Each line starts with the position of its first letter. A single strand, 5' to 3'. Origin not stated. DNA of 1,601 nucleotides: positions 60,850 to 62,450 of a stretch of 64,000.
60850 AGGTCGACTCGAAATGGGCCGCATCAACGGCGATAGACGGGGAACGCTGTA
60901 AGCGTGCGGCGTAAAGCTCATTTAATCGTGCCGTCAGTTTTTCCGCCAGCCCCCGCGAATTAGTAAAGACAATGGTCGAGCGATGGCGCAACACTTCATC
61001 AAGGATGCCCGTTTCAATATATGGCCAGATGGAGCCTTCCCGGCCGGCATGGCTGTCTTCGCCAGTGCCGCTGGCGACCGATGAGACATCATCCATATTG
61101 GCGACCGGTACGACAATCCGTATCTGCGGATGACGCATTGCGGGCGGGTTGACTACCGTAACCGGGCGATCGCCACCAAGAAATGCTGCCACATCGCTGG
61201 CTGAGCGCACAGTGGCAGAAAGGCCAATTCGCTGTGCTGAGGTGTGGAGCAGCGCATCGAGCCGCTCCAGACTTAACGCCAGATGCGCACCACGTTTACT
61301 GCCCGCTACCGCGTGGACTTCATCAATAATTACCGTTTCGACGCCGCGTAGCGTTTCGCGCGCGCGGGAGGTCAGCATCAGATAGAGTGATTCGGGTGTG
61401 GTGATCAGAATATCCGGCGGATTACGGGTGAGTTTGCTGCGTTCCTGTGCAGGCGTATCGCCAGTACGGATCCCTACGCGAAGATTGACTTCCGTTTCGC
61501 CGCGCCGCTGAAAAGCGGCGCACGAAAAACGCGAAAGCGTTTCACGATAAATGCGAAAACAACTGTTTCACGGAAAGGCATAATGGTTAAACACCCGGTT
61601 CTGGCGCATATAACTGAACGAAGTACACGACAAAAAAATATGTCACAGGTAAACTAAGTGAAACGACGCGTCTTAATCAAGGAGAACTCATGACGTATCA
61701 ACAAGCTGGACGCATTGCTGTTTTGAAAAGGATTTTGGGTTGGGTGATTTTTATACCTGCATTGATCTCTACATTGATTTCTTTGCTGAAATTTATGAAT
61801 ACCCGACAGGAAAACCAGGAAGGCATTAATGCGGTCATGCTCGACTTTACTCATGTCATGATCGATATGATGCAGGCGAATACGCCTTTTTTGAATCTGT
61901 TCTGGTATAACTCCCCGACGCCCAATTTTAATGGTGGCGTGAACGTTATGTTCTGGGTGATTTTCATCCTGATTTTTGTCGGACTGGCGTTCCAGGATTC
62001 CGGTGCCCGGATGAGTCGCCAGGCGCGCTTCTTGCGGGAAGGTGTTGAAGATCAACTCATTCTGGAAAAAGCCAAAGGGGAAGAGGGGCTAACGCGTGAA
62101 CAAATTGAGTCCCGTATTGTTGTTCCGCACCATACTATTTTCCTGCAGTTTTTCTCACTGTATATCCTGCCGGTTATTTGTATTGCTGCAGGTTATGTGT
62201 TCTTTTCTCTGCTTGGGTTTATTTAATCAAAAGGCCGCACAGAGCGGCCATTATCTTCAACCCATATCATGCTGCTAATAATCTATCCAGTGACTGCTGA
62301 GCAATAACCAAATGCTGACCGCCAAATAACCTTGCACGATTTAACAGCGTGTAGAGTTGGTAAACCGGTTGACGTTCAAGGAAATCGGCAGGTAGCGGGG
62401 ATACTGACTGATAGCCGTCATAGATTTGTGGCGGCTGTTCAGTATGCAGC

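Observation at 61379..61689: Synteny breakpoint: 5'-truncated lhr fused to the yniB upstream region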

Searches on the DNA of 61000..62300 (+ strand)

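Call 4: search_dna_similar(query=window:61000-62100:+, collection=ecoli_genomes, mode=near, max_rows=30)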
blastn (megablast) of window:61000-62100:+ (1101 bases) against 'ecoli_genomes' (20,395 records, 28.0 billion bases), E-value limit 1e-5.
Records with a match: 5428; places in all: 9853; records where one place covers at least 80% of the query: 0.
Genomes with a match: 5424 of 5426; with a place that covers at least 80% of the query: 0. Places per genome that has any: lowest 1, median 2, highest 4. On chromosomes: 9848 places; on plasmids: 5.
Best place of each record, by identity: >=99% 3584; 95-99% 1843; 90-95% 1.
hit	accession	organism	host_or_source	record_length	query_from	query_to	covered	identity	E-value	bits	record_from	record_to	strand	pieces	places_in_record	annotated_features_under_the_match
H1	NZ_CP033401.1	Escherichia coli strain WCHEC020031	Homo sapiens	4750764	1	509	46%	100.0%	0e+0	941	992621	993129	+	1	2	lhr: ATP-dependent helicase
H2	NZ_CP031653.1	Escherichia coli strain UK_Dog_Liverpool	dog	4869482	1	509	46%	100.0%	0e+0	941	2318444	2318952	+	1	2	lhr: ATP-dependent helicase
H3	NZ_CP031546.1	Escherichia coli strain cq9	pig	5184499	1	509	46%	100.0%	0e+0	941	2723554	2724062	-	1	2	lhr: ATP-dependent helicase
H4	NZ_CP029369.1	Escherichia coli strain WCHEC035148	Sewage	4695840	1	509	46%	100.0%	0e+0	941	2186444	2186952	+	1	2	lhr: ATP-dependent helicase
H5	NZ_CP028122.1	Escherichia coli O43 str. RM10042 strain RM10042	Bos taurus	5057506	1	509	46%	100.0%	0e+0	941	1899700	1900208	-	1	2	lhr: ATP-dependent helicase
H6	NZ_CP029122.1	Escherichia coli strain AR434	missing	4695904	1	509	46%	100.0%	0e+0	941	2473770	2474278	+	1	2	lhr: ATP-dependent helicase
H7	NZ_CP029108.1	Escherichia coli strain AR437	missing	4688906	1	509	46%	100.0%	0e+0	941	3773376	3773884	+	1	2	lhr: ATP-dependent helicase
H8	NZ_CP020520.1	Escherichia coli strain 190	Homo sapiens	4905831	1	509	46%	100.0%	0e+0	941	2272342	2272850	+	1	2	lhr: ATP-dependent helicase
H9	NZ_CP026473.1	Escherichia coli strain KBN10P04869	Homo sapiens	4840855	1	509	46%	100.0%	0e+0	941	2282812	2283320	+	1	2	lhr: ATP-dependent helicase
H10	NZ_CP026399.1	Escherichia coli strain ECONIH4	-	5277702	1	509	46%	100.0%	0e+0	941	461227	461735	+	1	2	lhr: ATP-dependent helicase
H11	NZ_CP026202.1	Escherichia coli strain ECONIH5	-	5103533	1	509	46%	100.0%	0e+0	941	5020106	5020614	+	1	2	lhr: ATP-dependent helicase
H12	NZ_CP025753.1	Escherichia coli strain CV839-06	intestine membrane of a diarrheic piglet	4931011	1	509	46%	100.0%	0e+0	941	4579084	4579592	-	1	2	lhr: ATP-dependent helicase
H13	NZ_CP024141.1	Escherichia coli strain 14EC029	clinical patient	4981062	1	509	46%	100.0%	0e+0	941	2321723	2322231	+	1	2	lhr: ATP-dependent helicase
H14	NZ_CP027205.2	Escherichia coli strain WCHEC025943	Sewage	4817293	1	509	46%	100.0%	0e+0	941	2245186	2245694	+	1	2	lhr: ATP-dependent helicase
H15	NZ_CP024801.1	Escherichia coli strain AMA1167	Homo sapiens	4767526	1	509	46%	100.0%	0e+0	941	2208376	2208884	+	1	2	lhr: ATP-dependent helicase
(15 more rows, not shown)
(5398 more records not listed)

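Call 5: search_dna_similar(query=window:61490-61720:+, collection=ecoli_genomes, mode=distant, max_rows=25)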
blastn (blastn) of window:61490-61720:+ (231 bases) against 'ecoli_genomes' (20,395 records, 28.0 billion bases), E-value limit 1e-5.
Records with a match: 5426; places in all: 5522; records where one place covers at least 80% of the query: 0.
Genomes with a match: 5423 of 5426; with a place that covers at least 80% of the query: 0. Places per genome that has any: lowest 1, median 1, highest 4. On chromosomes: 5517 places; on plasmids: 5.
Best place of each record, by identity: >=99% 300; 95-99% 5106; 90-95% 20.
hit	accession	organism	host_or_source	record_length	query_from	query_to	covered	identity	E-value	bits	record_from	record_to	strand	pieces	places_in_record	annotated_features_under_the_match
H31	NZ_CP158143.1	Escherichia coli strain FDN-11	chicken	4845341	144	231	38%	96.6%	3e-31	144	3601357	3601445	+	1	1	yniB: YniB family protein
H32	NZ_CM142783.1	Escherichia coli strain GPEC1240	chicken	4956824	144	231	38%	96.6%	3e-31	144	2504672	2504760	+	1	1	yniB: YniB family protein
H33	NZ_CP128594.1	Escherichia coli strain VG1046-3E9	farm environment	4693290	143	231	39%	95.5%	4e-30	140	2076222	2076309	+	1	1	yniB: YniB family protein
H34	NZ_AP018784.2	Escherichia coli strain SK1144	-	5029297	144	231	38%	95.5%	4e-30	140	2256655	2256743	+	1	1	yniB: YniB family protein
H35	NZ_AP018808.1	Escherichia coli strain E2865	Bos taurus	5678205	144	231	38%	95.5%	4e-30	140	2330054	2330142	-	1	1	yniB: YniB family protein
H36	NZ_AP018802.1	Escherichia coli strain E2863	Bos taurus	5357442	144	231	38%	95.5%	4e-30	140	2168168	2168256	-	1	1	yniB: YniB family protein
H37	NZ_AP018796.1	Escherichia coli strain E2855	Bos taurus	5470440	144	231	38%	95.5%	4e-30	140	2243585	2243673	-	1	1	yniB: YniB family protein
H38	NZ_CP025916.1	Escherichia coli strain 120899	Homo sapiens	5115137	144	231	38%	95.5%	4e-30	140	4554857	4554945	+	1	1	yniB: YniB family protein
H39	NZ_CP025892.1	Escherichia coli strain 503025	Homo sapiens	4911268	144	231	38%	95.5%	4e-30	140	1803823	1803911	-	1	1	yniB: YniB family protein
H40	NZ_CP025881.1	Escherichia coli strain 503440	Homo sapiens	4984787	144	231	38%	95.5%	4e-30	140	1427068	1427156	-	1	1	yniB: YniB family protein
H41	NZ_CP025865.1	Escherichia coli strain 504211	Homo sapiens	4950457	144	231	38%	95.5%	4e-30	140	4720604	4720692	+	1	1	yniB: YniB family protein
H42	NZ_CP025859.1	Escherichia coli strain 504239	Homo sapiens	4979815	144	231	38%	95.5%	4e-30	140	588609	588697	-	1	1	yniB: YniB family protein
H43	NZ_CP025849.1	Escherichia coli strain 600468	Homo sapiens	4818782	144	231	38%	95.5%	4e-30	140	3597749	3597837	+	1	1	yniB: YniB family protein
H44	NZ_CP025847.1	Escherichia coli strain 602354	Homo sapiens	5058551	144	231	38%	95.5%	4e-30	140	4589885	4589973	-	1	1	yniB: YniB family protein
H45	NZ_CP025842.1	Escherichia coli strain 720632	Homo sapiens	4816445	144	231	38%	95.5%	4e-30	140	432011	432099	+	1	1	yniB: YniB family protein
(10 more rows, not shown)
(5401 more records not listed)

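Call 6: search_dna_similar(query=window:61500-61640:+, collection=ecoli_genomes, mode=distant, max_rows=25, max_evalue=10)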
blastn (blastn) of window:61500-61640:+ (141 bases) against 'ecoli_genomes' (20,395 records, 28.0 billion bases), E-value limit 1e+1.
Records with a match: 90; places in all: 99; records where one place covers at least 80% of the query: 0.
Genomes with a match: 89 of 5426; with a place that covers at least 80% of the query: 0. Places per genome that has any: lowest 1, median 1, highest 3. On chromosomes: 95 places; on plasmids: 4.
Best place of each record, by identity: >=99% 32; 95-99% 44; 90-95% 8; 80-90% 6.
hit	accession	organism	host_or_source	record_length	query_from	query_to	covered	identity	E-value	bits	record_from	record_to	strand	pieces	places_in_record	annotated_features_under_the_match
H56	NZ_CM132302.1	Escherichia coli strain 2020C08-115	Homo sapiens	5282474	1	61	43%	95.1%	7e-17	95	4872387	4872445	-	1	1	FAD-dependent oxidoreductase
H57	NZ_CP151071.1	Escherichia coli strain 22KM0354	Dog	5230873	4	61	41%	96.6%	3e-16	94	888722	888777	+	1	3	FAD-binding protein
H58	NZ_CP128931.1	Escherichia coli strain TUM9757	missing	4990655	3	61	42%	94.9%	9e-16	92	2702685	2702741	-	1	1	yeaE: methylglyoxal reductase YeaE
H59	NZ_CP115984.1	Escherichia coli strain NCCP 13717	Homo sapiens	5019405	2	61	43%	91.7%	1e-13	84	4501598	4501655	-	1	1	SDR family oxidoreductase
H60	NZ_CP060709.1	Escherichia coli strain ST18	not applicable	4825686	6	61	40%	96.4%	3e-15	91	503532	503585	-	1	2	2-hydroxy-6-oxo-6-phenylhexa-2,4-dienoate hydrolase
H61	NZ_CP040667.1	Escherichia coli strain S17-1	Homo sapiens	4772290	6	61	40%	96.4%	3e-15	91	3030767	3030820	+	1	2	2-hydroxy-6-oxo-6-phenylhexa-2,4-dienoate hydrolase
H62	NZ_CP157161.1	Escherichia coli strain UTAK-3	Bos taurus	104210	7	61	39%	96.4%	1e-14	89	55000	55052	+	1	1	none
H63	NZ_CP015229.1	Escherichia coli strain 06-00048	alfalfa sprout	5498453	7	61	39%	94.5%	1e-13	84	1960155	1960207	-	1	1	none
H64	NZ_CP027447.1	Escherichia coli strain 2014C-3075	Homo sapiens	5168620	9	61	38%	96.4%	1e-14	89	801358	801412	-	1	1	ABC transporter substrate-binding protein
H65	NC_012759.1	Escherichia coli BW2952 strain K-12 substr. BW2952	-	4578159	7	59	38%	96.2%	1e-13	85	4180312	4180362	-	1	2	none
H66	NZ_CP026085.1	Escherichia coli strain DH5alpha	-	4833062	14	61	34%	100.0%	1e-14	88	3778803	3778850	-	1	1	none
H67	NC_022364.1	Escherichia coli LY180 strain LY180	-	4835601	14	61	34%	100.0%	1e-14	88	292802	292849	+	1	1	none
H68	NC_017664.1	Escherichia coli W strain W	-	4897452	14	61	34%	100.0%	1e-14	88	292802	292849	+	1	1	none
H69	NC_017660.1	Escherichia coli KO11FL strain KO11FL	-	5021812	14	61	34%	100.0%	1e-14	88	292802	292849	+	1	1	none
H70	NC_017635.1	Escherichia coli W strain W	-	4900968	14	61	34%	100.0%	1e-14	88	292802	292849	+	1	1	none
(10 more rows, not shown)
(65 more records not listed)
